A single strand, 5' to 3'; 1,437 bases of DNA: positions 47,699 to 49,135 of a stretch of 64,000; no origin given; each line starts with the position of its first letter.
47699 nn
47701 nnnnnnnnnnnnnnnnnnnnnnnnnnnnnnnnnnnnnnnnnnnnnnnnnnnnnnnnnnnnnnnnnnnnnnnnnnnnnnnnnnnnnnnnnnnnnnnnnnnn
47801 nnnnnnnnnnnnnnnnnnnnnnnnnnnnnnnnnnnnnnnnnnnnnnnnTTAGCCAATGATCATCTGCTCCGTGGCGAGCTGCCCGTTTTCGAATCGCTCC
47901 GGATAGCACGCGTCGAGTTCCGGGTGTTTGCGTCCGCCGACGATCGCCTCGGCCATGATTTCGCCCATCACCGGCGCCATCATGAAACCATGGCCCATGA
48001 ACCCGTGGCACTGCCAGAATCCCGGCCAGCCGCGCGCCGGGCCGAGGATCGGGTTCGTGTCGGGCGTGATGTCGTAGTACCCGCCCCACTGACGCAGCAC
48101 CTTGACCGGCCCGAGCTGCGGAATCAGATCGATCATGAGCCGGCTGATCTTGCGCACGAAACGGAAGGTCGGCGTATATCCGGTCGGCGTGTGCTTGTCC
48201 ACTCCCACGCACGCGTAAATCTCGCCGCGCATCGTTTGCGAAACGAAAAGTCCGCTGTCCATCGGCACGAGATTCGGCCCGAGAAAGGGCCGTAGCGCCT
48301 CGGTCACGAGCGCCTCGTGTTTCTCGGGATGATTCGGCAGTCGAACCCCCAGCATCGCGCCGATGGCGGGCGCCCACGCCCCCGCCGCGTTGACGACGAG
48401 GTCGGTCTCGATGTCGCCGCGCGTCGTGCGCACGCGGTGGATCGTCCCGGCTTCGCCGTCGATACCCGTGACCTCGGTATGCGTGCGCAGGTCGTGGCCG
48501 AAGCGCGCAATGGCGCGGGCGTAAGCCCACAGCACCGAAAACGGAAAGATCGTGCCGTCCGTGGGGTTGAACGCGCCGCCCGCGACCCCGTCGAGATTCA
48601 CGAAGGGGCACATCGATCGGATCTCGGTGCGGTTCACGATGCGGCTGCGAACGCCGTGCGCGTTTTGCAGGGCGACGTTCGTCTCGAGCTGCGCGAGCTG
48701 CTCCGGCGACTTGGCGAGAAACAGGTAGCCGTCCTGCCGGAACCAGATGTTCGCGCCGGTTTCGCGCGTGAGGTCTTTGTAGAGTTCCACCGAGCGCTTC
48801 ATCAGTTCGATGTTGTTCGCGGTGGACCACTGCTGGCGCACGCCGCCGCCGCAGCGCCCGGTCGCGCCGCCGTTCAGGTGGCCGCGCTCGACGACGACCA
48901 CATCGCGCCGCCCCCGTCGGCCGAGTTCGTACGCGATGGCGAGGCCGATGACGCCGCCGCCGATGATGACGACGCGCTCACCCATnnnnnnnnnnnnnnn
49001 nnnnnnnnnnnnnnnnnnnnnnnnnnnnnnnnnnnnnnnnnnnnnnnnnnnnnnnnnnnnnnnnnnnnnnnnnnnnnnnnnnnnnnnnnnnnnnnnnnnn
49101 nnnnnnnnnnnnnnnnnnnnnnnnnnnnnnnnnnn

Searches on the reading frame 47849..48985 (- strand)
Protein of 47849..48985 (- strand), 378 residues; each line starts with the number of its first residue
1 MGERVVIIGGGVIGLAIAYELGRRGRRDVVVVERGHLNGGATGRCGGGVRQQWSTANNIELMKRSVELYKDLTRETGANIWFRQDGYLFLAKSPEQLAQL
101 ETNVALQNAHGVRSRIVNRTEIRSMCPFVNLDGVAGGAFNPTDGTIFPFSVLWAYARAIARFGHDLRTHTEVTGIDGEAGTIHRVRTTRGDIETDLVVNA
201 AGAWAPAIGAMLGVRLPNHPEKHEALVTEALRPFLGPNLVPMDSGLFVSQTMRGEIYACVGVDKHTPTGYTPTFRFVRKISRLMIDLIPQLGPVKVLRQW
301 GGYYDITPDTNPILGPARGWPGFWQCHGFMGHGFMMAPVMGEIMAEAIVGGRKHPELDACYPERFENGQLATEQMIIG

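Call 40: search_protein_families(library=pfam, proteins=[window:47849-48985:-])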
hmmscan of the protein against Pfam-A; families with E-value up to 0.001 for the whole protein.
window:47849-48985:- (378 aa): 8 families
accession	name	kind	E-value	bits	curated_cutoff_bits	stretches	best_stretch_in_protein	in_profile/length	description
PF01266.30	DAO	-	6.8e-79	266.4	27.9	1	4-346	1-352/353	FAD dependent oxidoreductase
PF13738.12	Pyr_redox_3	-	1.7e-08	34.5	30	1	6-37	1-32/305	Pyridine nucleotide-disulphide oxidoreductase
PF00890.30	FAD_binding_2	-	1.7e-08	34.5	20.4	1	5-108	2-98/414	FAD binding domain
PF07992.20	Pyr_redox_2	-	2.7e-07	30.7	26.1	1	3-35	143-174/291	Pyridine nucleotide-disulphide oxidoreductase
PF03486.20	HI0933_like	-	2.8e-05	24.1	50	0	108-210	66-172/244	HI0933-like protein Rossmann domain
PF00070.33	Pyr_redox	-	6.1e-05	23.9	22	1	4-36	1-32/82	Pyridine nucleotide-disulphide oxidoreductase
PF13450.12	NAD_binding_8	-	0.0002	22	21.9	1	7-41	1-34/68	NAD(P)-binding Rossmann-like domain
PF01946.23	Thi4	-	0.00062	19.5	26.2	1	4-48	19-61/235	Thi4 family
